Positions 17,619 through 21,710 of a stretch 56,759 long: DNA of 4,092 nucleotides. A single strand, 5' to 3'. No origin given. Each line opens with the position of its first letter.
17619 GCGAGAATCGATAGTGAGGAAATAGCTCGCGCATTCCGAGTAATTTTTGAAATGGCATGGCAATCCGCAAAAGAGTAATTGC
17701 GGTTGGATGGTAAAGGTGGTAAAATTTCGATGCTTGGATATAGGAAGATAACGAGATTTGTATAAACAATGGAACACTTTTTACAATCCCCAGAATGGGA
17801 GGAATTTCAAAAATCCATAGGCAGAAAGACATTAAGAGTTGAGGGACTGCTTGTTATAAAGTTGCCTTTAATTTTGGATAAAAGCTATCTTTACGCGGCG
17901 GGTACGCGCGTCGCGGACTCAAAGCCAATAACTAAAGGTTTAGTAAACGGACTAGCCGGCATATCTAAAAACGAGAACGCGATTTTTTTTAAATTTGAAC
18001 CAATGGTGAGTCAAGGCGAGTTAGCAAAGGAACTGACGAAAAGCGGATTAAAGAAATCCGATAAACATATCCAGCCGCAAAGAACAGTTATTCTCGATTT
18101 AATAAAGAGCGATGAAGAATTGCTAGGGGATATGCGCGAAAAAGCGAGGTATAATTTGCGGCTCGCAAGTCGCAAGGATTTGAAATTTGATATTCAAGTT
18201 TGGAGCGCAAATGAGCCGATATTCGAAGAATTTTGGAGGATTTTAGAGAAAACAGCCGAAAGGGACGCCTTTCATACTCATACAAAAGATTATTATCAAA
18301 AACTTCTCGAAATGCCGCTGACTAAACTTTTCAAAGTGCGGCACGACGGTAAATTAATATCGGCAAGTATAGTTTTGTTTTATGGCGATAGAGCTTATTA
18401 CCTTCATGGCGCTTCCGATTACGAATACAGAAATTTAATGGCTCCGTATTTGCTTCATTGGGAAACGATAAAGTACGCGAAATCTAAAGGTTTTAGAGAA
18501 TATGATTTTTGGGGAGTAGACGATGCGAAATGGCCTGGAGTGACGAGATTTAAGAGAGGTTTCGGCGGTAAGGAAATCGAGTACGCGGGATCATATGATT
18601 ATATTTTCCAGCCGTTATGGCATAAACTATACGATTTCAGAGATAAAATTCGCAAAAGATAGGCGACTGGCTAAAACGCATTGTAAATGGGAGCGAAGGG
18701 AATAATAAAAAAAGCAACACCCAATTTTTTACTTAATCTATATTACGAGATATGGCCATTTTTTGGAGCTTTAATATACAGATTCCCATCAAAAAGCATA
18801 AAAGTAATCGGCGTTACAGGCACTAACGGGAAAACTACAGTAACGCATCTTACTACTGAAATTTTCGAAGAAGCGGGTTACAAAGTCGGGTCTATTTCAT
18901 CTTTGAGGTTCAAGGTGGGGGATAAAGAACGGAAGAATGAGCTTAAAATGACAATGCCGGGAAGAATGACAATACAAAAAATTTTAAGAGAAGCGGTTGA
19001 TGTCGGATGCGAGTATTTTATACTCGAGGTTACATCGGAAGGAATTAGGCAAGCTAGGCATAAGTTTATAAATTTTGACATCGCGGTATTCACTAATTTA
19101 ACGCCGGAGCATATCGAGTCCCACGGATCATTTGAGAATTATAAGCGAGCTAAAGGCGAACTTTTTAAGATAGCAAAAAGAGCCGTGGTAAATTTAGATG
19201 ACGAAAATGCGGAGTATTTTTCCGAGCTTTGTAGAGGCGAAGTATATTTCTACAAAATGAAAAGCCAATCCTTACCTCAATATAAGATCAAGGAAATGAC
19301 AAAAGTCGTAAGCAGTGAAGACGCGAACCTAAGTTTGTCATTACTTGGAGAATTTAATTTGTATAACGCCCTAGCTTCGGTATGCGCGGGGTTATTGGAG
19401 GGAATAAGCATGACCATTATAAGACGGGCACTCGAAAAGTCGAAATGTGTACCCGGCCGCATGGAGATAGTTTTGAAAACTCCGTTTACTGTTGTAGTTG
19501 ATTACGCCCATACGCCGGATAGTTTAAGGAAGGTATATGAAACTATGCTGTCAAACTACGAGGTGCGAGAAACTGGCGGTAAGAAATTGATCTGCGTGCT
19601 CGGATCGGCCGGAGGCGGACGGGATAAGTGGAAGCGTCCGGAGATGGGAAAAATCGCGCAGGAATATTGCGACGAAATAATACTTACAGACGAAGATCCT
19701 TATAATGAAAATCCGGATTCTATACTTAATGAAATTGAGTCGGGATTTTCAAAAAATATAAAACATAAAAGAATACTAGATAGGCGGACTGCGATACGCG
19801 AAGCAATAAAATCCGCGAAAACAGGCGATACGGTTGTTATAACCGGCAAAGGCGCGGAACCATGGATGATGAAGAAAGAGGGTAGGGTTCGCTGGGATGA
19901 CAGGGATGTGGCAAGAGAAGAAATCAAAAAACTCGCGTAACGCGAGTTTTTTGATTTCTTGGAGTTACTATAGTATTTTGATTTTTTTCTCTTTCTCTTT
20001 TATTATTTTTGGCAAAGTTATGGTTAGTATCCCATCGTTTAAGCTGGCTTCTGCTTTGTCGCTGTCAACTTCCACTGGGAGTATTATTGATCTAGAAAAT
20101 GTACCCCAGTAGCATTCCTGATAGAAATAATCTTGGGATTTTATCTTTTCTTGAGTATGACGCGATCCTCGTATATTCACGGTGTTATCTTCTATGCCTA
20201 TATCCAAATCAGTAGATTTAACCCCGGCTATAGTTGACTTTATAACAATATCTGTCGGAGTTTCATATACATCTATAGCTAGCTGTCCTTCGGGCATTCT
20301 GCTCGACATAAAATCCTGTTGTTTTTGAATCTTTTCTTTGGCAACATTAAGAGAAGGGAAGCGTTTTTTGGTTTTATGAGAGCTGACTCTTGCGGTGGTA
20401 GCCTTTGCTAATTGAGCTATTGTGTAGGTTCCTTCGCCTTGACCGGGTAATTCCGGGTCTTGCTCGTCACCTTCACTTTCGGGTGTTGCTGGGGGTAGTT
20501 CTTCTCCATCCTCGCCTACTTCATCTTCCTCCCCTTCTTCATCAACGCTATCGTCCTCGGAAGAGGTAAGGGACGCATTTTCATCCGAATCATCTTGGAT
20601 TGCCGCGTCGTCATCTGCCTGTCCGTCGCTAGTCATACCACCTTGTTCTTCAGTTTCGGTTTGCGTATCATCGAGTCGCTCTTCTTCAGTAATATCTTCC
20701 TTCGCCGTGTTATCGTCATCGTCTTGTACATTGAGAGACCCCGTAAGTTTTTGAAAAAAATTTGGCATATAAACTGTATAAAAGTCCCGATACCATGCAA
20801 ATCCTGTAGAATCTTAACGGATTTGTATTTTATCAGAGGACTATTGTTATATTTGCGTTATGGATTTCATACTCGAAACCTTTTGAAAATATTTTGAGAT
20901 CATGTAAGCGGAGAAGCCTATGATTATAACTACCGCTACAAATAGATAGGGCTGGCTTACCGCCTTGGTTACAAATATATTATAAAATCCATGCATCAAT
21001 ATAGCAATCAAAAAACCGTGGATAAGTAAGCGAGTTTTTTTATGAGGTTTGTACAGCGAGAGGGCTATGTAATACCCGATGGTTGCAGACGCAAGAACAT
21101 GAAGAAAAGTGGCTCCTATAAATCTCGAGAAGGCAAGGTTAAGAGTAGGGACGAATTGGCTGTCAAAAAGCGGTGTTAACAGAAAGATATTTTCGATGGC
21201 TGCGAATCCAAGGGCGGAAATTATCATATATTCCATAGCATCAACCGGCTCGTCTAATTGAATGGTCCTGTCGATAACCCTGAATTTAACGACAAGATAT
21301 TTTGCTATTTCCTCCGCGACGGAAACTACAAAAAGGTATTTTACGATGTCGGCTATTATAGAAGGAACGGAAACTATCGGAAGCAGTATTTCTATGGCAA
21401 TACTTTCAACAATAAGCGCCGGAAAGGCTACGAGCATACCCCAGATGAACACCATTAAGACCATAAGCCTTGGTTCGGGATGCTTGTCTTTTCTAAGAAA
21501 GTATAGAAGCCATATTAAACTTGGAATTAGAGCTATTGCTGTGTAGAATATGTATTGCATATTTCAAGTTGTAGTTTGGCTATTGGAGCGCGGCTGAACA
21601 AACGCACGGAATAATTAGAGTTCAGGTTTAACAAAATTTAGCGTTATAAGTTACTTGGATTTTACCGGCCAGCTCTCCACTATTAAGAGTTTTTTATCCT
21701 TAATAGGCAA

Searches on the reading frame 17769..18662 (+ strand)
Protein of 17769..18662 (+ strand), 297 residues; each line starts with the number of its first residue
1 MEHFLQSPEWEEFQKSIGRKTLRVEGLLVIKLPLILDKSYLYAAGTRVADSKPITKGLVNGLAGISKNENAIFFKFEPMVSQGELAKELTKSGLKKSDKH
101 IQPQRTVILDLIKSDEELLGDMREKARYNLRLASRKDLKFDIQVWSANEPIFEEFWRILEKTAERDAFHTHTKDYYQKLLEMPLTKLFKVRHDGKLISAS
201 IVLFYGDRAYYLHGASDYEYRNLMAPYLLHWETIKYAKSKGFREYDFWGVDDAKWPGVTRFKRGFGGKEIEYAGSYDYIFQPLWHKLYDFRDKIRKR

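Call 33: search_protein_families(library=pfam, proteins=[window:17769-18662:+], max_evalue=0.0001)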
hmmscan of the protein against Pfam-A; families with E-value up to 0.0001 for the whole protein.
window:17769-18662:+ (297 aa): 2 families
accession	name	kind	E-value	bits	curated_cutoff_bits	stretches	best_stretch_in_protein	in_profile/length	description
PF02388.22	FemAB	-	1.2e-33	117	24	2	195-290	306-403/406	FemAB family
PF13480.13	Acetyltransf_6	-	4.3e-18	66.3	22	1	122-263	3-143/143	Acetyltransferase (GNAT) domain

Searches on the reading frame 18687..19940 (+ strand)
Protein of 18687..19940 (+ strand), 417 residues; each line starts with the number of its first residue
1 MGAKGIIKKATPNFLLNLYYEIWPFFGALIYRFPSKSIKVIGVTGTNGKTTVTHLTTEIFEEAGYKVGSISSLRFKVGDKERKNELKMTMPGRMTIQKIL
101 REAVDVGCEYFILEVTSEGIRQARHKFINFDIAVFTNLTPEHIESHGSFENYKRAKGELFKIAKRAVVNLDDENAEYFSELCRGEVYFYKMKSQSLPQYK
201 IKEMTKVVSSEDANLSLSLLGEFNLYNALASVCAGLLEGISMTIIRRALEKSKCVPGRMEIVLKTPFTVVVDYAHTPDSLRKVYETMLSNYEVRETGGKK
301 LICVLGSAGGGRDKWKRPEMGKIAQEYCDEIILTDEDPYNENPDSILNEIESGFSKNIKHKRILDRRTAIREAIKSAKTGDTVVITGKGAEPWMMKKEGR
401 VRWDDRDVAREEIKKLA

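Call 33: search_protein_families(library=pfam, proteins=[window:18687-19940:+], max_evalue=0.0001)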
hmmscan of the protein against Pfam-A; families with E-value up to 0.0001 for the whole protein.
window:18687-19940:+ (417 aa): 2 families
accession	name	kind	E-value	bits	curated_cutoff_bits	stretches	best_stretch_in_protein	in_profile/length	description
PF08245.18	Mur_ligase_M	-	5.1e-44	151.1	24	1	43-234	1-199/200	Mur ligase middle domain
PF02875.26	Mur_ligase_C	-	1.6e-27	97.3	28.4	1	257-389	1-127/127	Mur ligase, glutamate ligase domain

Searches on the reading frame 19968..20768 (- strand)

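Call 33: search_protein_families(library=pfam, proteins=[window:19968-20768:-], max_evalue=0.0001)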
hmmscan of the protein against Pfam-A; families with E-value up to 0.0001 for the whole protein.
window:19968-20768:- (266 aa): 1 family
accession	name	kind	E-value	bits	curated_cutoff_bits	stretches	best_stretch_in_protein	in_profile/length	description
PF00011.27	HSP20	-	1.1e-19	70.8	20.8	1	168-265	3-101/102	Hsp20/alpha crystallin family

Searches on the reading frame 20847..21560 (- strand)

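Call 33: search_protein_families(library=pfam, proteins=[window:20847-21560:-], max_evalue=0.0001)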
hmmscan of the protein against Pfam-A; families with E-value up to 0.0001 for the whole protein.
window:20847-21560:- (237 aa): 1 family
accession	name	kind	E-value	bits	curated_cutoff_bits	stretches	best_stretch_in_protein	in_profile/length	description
PF13367.11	PrsW-protease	-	3.3e-32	112.1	23.5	1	29-213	1-193/196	PrsW family intramembrane metalloprotease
